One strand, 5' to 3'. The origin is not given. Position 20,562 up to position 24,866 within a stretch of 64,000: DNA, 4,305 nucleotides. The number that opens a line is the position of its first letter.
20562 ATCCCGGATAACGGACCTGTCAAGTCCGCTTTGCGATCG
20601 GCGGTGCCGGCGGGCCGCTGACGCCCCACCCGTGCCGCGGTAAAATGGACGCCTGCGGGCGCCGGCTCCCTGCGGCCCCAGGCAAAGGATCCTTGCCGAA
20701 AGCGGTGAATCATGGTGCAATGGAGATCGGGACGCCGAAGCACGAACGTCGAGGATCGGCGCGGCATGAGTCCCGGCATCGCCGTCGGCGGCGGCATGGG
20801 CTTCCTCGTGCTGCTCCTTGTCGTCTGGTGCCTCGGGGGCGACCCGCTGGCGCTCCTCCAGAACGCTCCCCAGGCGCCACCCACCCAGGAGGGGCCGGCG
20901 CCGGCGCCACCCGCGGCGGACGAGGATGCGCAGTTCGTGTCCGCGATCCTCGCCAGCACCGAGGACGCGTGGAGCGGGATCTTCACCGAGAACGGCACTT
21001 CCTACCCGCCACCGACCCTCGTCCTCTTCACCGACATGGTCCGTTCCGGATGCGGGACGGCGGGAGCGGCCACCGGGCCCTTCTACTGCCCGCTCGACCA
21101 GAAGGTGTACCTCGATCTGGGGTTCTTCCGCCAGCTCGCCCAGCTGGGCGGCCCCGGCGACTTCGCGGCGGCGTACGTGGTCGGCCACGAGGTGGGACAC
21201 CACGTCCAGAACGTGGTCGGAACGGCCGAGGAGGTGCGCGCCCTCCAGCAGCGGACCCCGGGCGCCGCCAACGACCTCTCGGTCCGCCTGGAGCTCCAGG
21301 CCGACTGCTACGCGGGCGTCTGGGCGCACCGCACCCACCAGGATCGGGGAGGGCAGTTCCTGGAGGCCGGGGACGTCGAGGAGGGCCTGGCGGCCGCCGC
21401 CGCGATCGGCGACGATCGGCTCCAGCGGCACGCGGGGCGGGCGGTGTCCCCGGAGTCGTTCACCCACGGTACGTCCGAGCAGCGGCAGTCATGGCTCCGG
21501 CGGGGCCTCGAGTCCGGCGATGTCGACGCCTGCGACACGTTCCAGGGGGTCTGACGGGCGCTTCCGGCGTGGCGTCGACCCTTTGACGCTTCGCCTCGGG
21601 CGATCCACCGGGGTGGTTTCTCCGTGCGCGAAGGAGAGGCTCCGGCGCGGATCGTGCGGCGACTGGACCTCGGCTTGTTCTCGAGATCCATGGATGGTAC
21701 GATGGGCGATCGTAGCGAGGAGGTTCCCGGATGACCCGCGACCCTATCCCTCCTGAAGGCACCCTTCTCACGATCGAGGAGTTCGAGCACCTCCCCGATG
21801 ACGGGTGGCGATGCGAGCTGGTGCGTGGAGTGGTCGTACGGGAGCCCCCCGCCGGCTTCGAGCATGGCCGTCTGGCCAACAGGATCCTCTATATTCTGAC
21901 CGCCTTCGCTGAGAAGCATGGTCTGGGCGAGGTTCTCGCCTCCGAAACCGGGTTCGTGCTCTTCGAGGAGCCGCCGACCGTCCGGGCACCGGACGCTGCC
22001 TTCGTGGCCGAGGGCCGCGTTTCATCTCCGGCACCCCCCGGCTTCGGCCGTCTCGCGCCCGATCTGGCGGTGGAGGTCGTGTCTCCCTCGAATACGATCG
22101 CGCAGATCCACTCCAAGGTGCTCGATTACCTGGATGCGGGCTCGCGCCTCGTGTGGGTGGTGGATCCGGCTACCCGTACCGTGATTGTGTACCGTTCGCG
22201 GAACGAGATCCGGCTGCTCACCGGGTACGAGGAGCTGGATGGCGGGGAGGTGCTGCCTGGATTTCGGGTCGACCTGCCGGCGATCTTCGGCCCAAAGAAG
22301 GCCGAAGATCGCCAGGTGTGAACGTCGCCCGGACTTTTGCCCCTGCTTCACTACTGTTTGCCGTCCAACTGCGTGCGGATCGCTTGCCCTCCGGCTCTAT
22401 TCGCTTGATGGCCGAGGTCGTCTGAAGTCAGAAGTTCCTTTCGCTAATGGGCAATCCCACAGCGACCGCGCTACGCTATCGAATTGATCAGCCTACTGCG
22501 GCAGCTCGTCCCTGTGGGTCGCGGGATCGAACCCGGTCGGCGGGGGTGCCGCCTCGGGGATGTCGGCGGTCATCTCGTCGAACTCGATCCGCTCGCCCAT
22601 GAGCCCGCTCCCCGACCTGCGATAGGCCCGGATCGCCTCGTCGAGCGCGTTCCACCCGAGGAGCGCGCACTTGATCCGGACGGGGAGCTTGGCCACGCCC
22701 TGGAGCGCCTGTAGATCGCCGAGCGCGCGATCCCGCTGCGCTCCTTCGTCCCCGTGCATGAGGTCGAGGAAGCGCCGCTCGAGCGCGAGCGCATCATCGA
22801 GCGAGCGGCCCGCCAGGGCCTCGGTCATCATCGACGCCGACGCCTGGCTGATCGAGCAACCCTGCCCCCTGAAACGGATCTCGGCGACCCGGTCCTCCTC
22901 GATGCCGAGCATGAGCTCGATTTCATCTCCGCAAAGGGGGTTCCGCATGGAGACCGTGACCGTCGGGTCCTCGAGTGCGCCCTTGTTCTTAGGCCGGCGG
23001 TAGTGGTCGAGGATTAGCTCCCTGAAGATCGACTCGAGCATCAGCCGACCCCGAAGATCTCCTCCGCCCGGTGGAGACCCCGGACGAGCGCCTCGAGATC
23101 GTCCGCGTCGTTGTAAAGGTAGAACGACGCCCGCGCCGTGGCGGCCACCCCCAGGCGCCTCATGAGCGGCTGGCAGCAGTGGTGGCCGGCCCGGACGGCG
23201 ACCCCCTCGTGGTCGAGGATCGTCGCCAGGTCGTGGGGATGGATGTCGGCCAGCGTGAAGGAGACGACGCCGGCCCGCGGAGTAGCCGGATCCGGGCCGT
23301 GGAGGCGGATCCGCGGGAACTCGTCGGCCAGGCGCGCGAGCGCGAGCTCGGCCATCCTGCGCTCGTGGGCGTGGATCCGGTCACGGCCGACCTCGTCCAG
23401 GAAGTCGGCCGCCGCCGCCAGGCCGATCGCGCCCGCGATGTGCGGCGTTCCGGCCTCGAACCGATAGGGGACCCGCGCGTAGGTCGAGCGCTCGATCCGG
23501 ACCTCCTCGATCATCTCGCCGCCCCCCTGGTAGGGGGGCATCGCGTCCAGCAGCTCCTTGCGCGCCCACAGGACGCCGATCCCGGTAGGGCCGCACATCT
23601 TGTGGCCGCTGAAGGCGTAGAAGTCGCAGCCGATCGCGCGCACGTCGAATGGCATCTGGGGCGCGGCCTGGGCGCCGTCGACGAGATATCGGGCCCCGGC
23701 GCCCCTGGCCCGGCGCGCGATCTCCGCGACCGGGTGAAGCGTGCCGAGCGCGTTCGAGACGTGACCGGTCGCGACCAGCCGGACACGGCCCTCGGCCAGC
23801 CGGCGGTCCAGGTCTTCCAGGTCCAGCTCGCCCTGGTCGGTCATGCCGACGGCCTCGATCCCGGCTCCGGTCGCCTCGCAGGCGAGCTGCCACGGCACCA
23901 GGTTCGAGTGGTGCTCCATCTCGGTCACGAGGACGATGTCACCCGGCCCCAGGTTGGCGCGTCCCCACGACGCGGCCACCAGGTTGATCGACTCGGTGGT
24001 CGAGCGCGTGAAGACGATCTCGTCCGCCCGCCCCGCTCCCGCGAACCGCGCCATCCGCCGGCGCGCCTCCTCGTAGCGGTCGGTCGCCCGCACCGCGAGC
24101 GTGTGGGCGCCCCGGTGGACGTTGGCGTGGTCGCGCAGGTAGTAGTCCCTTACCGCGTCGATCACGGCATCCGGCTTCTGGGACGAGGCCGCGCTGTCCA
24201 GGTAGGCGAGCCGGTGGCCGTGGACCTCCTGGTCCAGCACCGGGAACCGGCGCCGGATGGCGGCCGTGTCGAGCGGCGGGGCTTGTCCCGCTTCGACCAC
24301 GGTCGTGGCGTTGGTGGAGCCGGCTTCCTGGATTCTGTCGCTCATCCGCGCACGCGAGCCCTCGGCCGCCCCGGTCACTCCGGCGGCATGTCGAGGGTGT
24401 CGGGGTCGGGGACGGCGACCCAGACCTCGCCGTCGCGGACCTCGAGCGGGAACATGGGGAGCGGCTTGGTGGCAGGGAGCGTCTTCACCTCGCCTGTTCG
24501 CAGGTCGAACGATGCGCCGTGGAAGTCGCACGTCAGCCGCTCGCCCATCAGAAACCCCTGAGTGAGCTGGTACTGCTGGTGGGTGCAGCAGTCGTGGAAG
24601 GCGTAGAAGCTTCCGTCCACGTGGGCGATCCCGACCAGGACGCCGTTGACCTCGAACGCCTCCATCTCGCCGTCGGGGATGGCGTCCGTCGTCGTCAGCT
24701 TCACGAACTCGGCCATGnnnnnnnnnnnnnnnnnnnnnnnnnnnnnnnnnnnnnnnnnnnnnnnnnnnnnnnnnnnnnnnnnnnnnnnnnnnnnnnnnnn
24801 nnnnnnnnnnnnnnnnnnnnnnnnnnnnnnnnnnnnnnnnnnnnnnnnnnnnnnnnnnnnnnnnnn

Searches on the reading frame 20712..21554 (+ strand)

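Call 26: search_protein_families(library=pfam, proteins=[window:20712-21554:+], max_evalue=0.0001)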
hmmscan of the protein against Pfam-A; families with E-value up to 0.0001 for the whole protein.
window:20712-21554:+ (280 aa): 1 family
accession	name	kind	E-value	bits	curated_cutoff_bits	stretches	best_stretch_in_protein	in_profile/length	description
PF04228.19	Zn_peptidase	-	7.4e-104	347.8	23.2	1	3-277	2-290/290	Putative neutral zinc metallopeptidase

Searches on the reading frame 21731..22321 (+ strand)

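Call 29: search_protein_families(library=pfam, proteins=[window:21731-22321:+], max_evalue=0.0001)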
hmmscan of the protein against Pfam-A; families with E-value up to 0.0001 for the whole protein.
window:21731-22321:+ (196 aa): 1 family
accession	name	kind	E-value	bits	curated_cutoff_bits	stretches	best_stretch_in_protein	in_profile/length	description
PF05685.18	Uma2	-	4.4e-33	114.6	27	1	16-181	2-170/172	Putative restriction endonuclease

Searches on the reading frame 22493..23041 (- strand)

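Call 29: search_protein_families(library=pfam, proteins=[window:22493-23041:-], max_evalue=0.0001)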
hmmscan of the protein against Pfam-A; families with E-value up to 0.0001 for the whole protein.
window:22493-23041:- (182 aa): 1 family
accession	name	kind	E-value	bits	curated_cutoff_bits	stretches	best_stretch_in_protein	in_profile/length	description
PF01592.21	NifU_N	-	1e-28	100.4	22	1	7-141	3-121/127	NifU-like N terminal domain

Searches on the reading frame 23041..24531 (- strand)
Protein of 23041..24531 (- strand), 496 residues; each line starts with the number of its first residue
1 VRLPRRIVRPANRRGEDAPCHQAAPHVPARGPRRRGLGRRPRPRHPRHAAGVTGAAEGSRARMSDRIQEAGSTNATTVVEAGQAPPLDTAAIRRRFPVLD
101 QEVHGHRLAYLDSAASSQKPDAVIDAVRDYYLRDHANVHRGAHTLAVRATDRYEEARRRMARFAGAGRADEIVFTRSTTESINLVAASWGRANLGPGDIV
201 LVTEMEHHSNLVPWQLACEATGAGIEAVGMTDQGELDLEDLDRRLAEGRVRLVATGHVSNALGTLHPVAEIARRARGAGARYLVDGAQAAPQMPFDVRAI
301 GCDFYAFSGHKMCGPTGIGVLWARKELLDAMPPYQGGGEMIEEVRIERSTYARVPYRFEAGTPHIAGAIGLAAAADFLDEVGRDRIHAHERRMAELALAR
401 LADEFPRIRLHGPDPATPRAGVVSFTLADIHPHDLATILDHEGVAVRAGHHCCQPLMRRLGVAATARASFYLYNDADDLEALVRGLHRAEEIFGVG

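Call 26: search_protein_families(library=pfam, proteins=[window:23041-24531:-], max_evalue=0.0001)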
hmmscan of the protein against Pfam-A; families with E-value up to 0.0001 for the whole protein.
window:23041-24531:- (496 aa): 1 family
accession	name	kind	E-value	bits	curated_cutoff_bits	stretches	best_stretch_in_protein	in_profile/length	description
PF00266.25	Aminotran_5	-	2.2e-141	471.6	21.5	1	110-482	2-371/371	Aminotransferase class-V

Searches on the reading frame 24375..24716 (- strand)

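Call 26: search_protein_families(library=pfam, proteins=[window:24375-24716:-], max_evalue=0.0001)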
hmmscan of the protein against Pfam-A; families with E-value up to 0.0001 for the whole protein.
window:24375-24716:- (113 aa): 2 families
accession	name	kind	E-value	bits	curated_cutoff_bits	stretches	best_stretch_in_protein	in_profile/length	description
PF00355.32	Rieske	-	4.1e-18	65.5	20.3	1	5-90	3-88/88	Rieske [2Fe-2S] domain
PF13806.12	Rieske_2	-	4.1e-09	36.7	27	1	4-101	2-104/104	Rieske-like [2Fe-2S] domain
